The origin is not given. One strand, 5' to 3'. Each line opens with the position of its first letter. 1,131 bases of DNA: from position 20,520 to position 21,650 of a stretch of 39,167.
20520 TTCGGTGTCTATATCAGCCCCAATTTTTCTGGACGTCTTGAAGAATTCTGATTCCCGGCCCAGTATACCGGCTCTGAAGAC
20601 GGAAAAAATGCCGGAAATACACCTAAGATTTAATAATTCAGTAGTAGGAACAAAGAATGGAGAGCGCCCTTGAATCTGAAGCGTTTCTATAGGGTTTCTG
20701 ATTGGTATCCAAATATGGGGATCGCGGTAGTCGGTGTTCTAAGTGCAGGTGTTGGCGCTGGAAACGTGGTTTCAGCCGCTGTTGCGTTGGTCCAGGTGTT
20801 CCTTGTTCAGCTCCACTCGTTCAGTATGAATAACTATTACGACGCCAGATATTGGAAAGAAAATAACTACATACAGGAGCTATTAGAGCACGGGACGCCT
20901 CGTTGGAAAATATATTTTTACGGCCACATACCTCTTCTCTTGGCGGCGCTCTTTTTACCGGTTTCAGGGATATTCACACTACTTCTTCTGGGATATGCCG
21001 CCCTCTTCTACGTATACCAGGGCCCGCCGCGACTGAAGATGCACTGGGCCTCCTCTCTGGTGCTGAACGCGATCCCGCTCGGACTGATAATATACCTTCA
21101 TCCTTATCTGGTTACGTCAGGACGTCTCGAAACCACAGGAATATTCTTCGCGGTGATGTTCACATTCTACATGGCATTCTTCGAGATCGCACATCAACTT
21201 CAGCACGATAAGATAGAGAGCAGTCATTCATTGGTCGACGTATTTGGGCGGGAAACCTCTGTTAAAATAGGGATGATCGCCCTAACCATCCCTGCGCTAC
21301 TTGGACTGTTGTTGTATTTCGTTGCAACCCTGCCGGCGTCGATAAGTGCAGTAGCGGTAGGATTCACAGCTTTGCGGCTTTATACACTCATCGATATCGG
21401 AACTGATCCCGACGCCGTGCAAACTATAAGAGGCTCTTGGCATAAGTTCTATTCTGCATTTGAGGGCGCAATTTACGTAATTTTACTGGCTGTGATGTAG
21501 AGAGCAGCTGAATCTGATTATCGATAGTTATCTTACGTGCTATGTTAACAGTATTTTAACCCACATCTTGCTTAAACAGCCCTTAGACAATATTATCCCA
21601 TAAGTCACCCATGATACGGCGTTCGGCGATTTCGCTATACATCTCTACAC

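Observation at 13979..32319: System-level hypothesis: an undescribed surface-modification pathway combining Mfn-type furan chemistry with polyprenyl carriers and GT-C exporters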

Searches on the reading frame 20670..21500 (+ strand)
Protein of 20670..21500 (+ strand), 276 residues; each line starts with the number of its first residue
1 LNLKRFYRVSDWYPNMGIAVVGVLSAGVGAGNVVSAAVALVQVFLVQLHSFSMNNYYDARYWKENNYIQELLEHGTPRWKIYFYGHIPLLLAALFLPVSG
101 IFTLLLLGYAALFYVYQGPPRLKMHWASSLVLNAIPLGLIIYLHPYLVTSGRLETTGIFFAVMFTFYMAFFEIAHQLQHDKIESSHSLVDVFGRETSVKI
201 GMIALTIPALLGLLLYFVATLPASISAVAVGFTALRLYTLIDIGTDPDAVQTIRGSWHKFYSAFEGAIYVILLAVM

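Call 3: search_protein_families(library=pfam, proteins=[window:20670-21500:+], max_evalue=0.01)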
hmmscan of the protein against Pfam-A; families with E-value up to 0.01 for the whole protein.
window:20670-21500:+ (276 aa): 1 family
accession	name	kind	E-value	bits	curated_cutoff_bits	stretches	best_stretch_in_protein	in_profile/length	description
PF01040.23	UbiA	-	4.5e-10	39.7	34.2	1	18-241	4-229/250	UbiA prenyltransferase family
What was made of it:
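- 20670..21500 (+): UbiA2: a rare UbiA-fold membrane enzyme. Proposed coupling enzyme that uses the kinase product, in the position MfnF holds elsewhere. PF01040 39.7 bits (cut-off 34.2; call 3).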

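Call 5: search_protein_families(library=ncbifam, proteins=[window:20670-21500:+], max_evalue=0.001)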
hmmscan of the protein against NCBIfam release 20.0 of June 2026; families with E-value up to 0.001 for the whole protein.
window:20670-21500:+ (276 aa): 2 families
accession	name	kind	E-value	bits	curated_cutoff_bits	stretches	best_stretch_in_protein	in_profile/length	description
NF009523.0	PRK12884.1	equivalog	0.00026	20.3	269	1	18-247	21-250/279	prenyltransferase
TIGR01475.1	ubiA_other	subfamily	0.00051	19.6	180.8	1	123-251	130-258/282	UbiA-like polyprenyltransferase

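Call 21: search_solved_structures(query=window:20670-21500:+, max_evalue=10, show_alignments=2)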
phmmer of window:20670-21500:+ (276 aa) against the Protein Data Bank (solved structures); distinct sequences matched with E-value up to 10: 1.
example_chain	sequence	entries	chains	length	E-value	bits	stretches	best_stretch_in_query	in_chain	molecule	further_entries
4tq3_A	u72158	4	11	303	0.065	16.2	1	53-234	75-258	Prenyltransferase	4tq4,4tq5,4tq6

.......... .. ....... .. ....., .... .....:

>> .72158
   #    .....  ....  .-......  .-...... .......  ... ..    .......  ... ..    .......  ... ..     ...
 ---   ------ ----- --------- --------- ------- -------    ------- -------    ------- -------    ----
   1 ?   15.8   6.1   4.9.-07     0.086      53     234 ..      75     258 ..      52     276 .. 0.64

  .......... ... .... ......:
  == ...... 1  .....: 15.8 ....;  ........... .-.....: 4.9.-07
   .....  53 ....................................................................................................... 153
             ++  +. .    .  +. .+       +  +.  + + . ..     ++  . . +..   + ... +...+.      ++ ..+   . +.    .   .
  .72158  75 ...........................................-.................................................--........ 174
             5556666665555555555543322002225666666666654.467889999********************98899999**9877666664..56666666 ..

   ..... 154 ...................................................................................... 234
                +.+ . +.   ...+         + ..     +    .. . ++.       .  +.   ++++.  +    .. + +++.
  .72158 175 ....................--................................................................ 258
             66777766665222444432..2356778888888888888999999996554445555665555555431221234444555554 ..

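Call 33: search_solved_structures(query=A2, max_evalue=10, show_alignments=3)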
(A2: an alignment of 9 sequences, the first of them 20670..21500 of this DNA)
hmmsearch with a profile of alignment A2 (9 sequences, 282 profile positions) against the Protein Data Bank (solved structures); distinct sequences matched with E-value up to 10: 2.
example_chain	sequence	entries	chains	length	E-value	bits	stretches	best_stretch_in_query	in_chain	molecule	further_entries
4tq3_A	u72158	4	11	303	1.3e-05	28.3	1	35-232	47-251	Prenyltransferase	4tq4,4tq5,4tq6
6m31_A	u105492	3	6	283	0.00043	23.3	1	6-232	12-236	Digeranylgeranylglyceryl phosphate synthase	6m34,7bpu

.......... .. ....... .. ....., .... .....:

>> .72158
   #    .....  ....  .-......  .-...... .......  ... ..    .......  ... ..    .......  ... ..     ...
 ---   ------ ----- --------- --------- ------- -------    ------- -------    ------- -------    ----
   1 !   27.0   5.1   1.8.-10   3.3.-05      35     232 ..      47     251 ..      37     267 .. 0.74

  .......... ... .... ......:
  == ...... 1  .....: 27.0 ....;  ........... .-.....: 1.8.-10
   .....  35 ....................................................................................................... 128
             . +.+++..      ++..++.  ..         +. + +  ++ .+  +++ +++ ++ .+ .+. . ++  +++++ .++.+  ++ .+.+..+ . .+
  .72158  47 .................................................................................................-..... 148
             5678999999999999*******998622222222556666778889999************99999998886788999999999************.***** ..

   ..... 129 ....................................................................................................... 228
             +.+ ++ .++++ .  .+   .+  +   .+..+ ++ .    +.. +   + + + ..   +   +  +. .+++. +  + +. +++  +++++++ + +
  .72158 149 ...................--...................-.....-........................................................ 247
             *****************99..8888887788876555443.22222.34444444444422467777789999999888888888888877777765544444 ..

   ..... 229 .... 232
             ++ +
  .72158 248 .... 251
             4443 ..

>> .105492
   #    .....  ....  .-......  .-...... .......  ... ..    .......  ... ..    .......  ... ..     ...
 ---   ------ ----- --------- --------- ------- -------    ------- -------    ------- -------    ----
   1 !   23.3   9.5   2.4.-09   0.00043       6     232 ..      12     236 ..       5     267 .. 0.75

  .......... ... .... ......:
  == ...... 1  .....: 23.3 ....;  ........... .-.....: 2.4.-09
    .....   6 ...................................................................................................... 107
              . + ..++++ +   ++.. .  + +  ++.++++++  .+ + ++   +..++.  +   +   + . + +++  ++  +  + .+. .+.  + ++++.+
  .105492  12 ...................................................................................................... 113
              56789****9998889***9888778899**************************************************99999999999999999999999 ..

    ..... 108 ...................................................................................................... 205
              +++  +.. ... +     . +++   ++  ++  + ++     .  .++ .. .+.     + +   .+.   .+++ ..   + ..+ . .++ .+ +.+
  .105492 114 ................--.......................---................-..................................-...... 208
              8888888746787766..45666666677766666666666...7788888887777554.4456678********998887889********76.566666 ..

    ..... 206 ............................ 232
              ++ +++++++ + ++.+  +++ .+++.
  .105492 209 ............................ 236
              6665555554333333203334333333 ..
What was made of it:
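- On Polyprenyl-phosphate phosphoribosyltransferase (Rv3806c/PPPRS type): The family profile does not reach 8j8j at E <= 10 (call 33).
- A profile of the family does not hit 8j8j by sequence, although it does hit AfUbiA and DGGGPS (call 33).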

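Call 34: find_related_loci(query=A2, collection=metagenome_contigs, flank=10000)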
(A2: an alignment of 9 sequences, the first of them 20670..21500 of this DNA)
Query A2 (276 aa) in metagenome_contigs; peptide patterns used: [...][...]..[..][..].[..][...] (x = any residue, [..] = any of these).
600 stretches matched a pattern (row limit reached: there are more); 6 encode a relative of the query (tblastn E <= 1e-3); 6 distinct loci.
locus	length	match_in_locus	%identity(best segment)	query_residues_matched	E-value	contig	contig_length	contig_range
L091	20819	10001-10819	36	1-276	5e-55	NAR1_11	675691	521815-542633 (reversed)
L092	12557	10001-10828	36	1-276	9e-46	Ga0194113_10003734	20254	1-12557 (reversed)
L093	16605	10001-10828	36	1-276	9e-46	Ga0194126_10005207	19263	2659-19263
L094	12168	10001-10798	33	5-275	3e-43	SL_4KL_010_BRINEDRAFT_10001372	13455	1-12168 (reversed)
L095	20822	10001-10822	34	2-275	1e-33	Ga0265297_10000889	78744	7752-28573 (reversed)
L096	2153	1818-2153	38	1-113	5e-20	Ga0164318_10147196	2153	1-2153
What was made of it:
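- Tried and rejected: It was throttled by a degenerate pattern and confirmed only 6 loci (call 34).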

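Call 55: find_homologous_proteins(query=window:20670-21500:+, max_evalue=0.00001)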
Query window:20670-21500:+ (276 aa): 7 proteins with E <= 0.00001 among 8000 candidates.
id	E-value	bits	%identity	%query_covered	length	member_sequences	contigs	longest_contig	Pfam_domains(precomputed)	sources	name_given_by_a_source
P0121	3.8e-164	563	100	95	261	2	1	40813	PF01040.24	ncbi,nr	ncbi:MAG: UbiA family prenyltransferase [Candidatus Nanohaloarchaea archaeon]|nr:UbiA family prenylt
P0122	7.7e-96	339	58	97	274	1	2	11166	PF01040.24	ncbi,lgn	ncbi:MAG: UbiA family prenyltransferase [Candidatus Nanohaloarchaea archaeon]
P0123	1.2e-94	335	57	97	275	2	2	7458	PF01040.24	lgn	-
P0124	4.1e-82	294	52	100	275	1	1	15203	-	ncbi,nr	ncbi:MAG: UbiA family prenyltransferase [Candidatus Nanohaloarchaea archaeon]|nr:UbiA family prenylt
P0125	8.9e-72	260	49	100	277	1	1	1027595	PF01040.24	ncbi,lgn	-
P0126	3.8e-69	252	48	99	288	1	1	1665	PF01040.24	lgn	-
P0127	2.8e-59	219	42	96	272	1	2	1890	PF01040.24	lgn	-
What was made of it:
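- Tried and rejected: With UbiA2 it found only 7 relatives (call 55).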

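Call 59: find_encoding_contigs(protein=P0124, flank=10000, max_places=2)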
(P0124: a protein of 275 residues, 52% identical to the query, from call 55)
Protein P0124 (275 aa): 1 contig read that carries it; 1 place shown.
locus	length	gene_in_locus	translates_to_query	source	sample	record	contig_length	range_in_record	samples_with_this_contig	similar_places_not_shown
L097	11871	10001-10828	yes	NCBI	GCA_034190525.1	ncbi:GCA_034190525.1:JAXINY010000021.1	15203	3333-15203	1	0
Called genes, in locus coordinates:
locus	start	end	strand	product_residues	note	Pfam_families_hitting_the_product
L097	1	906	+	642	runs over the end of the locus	PF00437:T2SSE, PF27713:UCP018868, PF23989:PilB3_C (weak)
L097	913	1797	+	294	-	PF00482:T2SSF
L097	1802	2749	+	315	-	PF00482:T2SSF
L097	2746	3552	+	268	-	-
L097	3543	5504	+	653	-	-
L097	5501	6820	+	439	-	PF13385:Laminin_G_3, PF02210:Laminin_G_2 (faint)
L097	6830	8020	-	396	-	PF03215:Rad17 (weak), PF05496:RuvB_N, PF13191:AAA_16 (weak), PF00004:AAA, PF13401:AAA_22 (weak), PF21960:RCF1-5-like_lid (weak), PF22608:DNAX_ATPase_lid (weak)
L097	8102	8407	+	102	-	PF00202:Aminotran_3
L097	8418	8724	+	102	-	PF00202:Aminotran_3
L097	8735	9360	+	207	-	PF00202:Aminotran_3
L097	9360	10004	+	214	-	PF00696:AA_kinase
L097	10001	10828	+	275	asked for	-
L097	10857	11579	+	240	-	PF04476:4HFCP_synth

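Call 63: search_protein_families(library=pfam, proteins=[L091:17886-20210:-], max_evalue=0.01)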
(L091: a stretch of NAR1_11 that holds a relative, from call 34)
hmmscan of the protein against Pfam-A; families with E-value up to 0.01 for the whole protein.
L091:17886-20210:- (775 aa): 1 family
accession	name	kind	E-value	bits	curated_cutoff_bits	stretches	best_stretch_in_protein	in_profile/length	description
PF13231.12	PMT_2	-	6.1e-09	36.7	26.1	1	350-502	2-153/160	Dolichyl-phosphate-mannose-protein mannosyltransferase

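Call 64: predict_structure(alignment_id=A3)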
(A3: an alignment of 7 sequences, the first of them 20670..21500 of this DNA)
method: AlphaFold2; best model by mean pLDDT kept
length: 276 residues; sequences in the alignment: 7
mean_pLDDT: 85.2   pTM: 0.86
mean pLDDT of the five models: 85.2, 83.8, 83.5, 82.9, 80.0
residues with pLDDT >= 90: 151; 70-90: 81; 50-70: 35; < 50: 9
segments of 3 or more residues with pLDDT < 50: 255-262
pLDDT, mean of each block of 10 residues (from residue 1): 89 77 94 96 93 89 88 94 95 95 93 79 72 87 96 95 91 76 58 81 91 95 95 86 62 51 77 93
secondary structure, 60 per line:
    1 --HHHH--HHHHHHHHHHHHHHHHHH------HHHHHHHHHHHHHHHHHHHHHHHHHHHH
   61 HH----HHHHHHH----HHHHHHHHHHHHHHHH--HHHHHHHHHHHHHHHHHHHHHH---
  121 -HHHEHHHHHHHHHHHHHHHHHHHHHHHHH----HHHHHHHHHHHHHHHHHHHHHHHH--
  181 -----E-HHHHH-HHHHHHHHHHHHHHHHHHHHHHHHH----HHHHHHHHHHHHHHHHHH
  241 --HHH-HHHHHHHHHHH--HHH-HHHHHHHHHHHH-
elements in order: H3-6 H9-26 H33-62 H67-73 H78-93 H96-117 H126-150 H155-178 H188-192 H194-218 H223-240 H247-257 H264-275

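Call 66: search_protein_representatives(alignment_id=A3)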
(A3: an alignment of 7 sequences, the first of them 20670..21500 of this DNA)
Query: 7 sequences, 274 profile positions. Proteins with E-value up to 0.001 (for the whole library): 112; up to 1e-10: 61; up to 1e-30: 27. The best 112 are listed.
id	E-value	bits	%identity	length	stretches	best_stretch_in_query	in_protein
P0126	8.3e-127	439.0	-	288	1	1-272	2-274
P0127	5.7e-117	406.7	-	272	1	3-272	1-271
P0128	2.6e-71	256.9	-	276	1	4-270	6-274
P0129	1.7e-66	241.2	-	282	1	1-271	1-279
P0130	3.6e-66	240.1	-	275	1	2-272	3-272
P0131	1.2e-64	235.0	-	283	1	1-272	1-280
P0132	2.6e-61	224.1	-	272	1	1-272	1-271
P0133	2.1e-57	211.3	-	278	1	2-272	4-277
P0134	3.6e-57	210.5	-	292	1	1-272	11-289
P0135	9.0e-57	209.3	-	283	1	4-272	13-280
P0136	1.2e-50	189.2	-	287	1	2-269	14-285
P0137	4.9e-50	187.2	-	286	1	2-272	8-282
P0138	1.3e-48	182.5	-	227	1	53-272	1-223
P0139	3.8e-45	171.1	-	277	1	1-272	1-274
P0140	5.3e-44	167.4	-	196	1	1-187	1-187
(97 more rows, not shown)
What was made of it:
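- Tried and rejected: The exhaustive profile search was needed (call 66).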

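Call 67: find_encoding_contigs(protein=P0128, flank=8000, max_places=2)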
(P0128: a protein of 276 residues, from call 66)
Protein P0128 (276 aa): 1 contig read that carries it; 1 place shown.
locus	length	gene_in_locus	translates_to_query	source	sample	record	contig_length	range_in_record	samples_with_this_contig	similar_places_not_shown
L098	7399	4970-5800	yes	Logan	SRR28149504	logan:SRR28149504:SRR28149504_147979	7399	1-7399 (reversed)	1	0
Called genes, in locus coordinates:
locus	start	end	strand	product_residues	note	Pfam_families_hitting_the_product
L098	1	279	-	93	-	?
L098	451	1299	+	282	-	PF13578:Methyltransf_24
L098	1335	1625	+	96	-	-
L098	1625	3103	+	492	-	PF00474:SSF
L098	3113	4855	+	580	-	PF00733:Asn_synthase, PF24167:DUF7411 (weak)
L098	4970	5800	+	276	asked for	PF01040:UbiA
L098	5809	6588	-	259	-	-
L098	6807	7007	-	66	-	PF01194:RNA_pol_N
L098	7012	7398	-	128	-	?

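Call 68: fold_search(model_id=the predicted structure, library=pdb)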
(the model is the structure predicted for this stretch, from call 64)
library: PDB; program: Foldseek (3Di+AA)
matches with E <= 10: 224; with E <= 0.001: 11
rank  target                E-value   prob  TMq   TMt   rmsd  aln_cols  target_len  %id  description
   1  4tq4_A                3.1e-05  1.00  0.72  0.69   4.9       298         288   20  Structure of a UbiA homolog from Archaeoglobus fulgidus bound to DMAPP and Mg2+ (released 2014-07-16)
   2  4tq5                  3.5e-05  1.00  0.69  0.70   5.3       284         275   20  Structure of a UbiA homolog from Archaeoglobus fulgidus (released 2014-07-16)
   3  4tq4_C                3.8e-05  1.00  0.73  0.70   4.9       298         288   19  Structure of a UbiA homolog from Archaeoglobus fulgidus bound to DMAPP and Mg2+ (released 2014-07-16)
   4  4tq6_B                4.1e-05  1.00  0.69  0.72   5.0       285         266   20  Structure of a UbiA homolog from Archaeoglobus fulgidus bound to Cd2+ (released 2014-07-16)
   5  4tq4_D                5.1e-05  1.00  0.74  0.70   4.6       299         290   18  Structure of a UbiA homolog from Archaeoglobus fulgidus bound to DMAPP and Mg2+ (released 2014-07-16)
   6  4tq3_A                5.1e-05  1.00  0.71  0.69   5.1       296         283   19  Structure of a UbiA homolog from Archaeoglobus fulgidus bound to GPP and Mg2+ (released 2014-07-16)
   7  4tq3_B                6.0e-05  1.00  0.73  0.72   4.5       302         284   18  Structure of a UbiA homolog from Archaeoglobus fulgidus bound to GPP and Mg2+ (released 2014-07-16)
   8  4tq4_B                7.1e-05  1.00  0.72  0.69   4.9       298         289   18  Structure of a UbiA homolog from Archaeoglobus fulgidus bound to DMAPP and Mg2+ (released 2014-07-16)
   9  4tq6_A                7.5e-05  1.00  0.70  0.72   4.7       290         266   22  Structure of a UbiA homolog from Archaeoglobus fulgidus bound to Cd2+ (released 2014-07-16)
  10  7bpu_A                2.0e-04  1.00  0.80  0.79   3.4       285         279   13  Structural and mechanistic insights into the biosynthesis of Digeranylgeranylglyceryl phosphate synthase in membranes (released 2021-04-14)
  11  6m31_A                2.2e-04  1.00  0.77  0.76   3.7       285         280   14  Structural and Functional Insights into an Archaeal Lipid Synthase (released 2021-02-03)
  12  8j8j_A                3.1e-03  1.00  0.69  0.66   5.5       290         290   15  Membrane bound PRTase, C3 symmetry, donor bound (released 2024-02-07)
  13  4od4_A                6.7e-03  1.00  0.63  0.63   5.4       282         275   16  Apo structure of a UbiA homolog from Aeropyrum pernix K1 (released 2014-03-19)
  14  8djk_B                7.0e-03  1.00  0.62  0.61   4.9       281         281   15  HMGCR-UBIAD1 Complex State 2 (released 2022-08-03)
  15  4od5_A                1.8e-02  1.00  0.63  0.63   5.6       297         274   14  Substrate-bound structure of a UbiA homolog from Aeropyrum pernix K1 (released 2014-03-19)
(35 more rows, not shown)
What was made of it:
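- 20670..21500 (+): AF2 model pLDDT 85; Foldseek hits AfUbiA 4tq4, DGGGPS 7bpu (TM 0.80) and PRTase 8j8j (TM 0.69) (calls 64, 68).
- On UbiA superfamily (PF01040): AF2 pLDDT 85; Foldseek probability 1.0 to 4tq4, 7bpu, 8j8j, 4od4 and UBIAD1 (calls 64, 68).
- Closest known: AfUbiA. Same: Best sequence and fold matches, with the nine-helix UbiA fold (calls 21, 33, 68).
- AF2 pLDDT 85 with UbiA-fold hits (calls 64, 68); 112 representatives among 1.84 billion (call 66). The closest structures are AfUbiA with bound GPP/DMAPP and DGGGPS, an ether-forming enzyme (calls 33, 68). 8j8j is among the Foldseek hits (TM 0.69, call 68).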

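Call 71: find_encoding_contigs(protein=P0129, flank=10000, max_places=2)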
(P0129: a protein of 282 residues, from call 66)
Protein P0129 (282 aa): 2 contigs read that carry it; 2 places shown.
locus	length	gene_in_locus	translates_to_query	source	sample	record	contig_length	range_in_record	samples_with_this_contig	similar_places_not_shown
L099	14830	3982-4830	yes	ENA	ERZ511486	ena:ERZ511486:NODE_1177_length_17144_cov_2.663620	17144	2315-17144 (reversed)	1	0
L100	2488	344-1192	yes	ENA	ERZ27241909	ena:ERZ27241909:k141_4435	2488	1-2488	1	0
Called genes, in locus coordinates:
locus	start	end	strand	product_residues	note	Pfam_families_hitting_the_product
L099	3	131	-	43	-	?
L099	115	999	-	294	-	-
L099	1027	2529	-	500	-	PF01943:Polysacc_synt, PF13440:Polysacc_synt_3, PF01554:MatE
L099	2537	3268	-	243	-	PF00977:His_biosynth, PF05690:ThiG (faint)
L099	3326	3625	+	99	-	PF00696:AA_kinase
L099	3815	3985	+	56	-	-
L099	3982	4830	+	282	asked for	PF01040:UbiA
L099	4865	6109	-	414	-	-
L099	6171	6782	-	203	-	PF09997:DUF2238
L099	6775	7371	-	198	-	PF26799:DUF8268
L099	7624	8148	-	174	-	PF01994:Trm56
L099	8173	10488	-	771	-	-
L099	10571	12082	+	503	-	PF01935:DUF87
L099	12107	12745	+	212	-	PF00535:Glycos_transf_2, PF13641:Glyco_tranf_2_3 (weak), PF12804:NTP_transf_3 (weak)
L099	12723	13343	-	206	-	PF00265:TK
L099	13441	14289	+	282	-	-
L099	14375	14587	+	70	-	-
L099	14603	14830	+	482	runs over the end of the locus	PF00884:Sulfatase (faint), PF01663:Phosphodiest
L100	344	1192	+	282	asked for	PF01040:UbiA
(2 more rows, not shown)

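Call 72: find_encoding_contigs(protein=P0131, flank=10000, max_places=2)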
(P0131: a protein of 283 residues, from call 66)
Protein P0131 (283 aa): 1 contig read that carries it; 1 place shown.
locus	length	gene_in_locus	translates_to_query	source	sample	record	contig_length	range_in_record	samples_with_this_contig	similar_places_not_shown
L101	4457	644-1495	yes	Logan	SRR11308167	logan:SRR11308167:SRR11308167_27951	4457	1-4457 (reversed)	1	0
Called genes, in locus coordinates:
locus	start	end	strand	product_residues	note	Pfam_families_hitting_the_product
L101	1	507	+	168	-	?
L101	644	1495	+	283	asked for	PF01040:UbiA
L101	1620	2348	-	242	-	PF00977:His_biosynth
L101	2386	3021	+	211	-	PF00696:AA_kinase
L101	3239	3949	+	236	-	PF04476:4HFCP_synth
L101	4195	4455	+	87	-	?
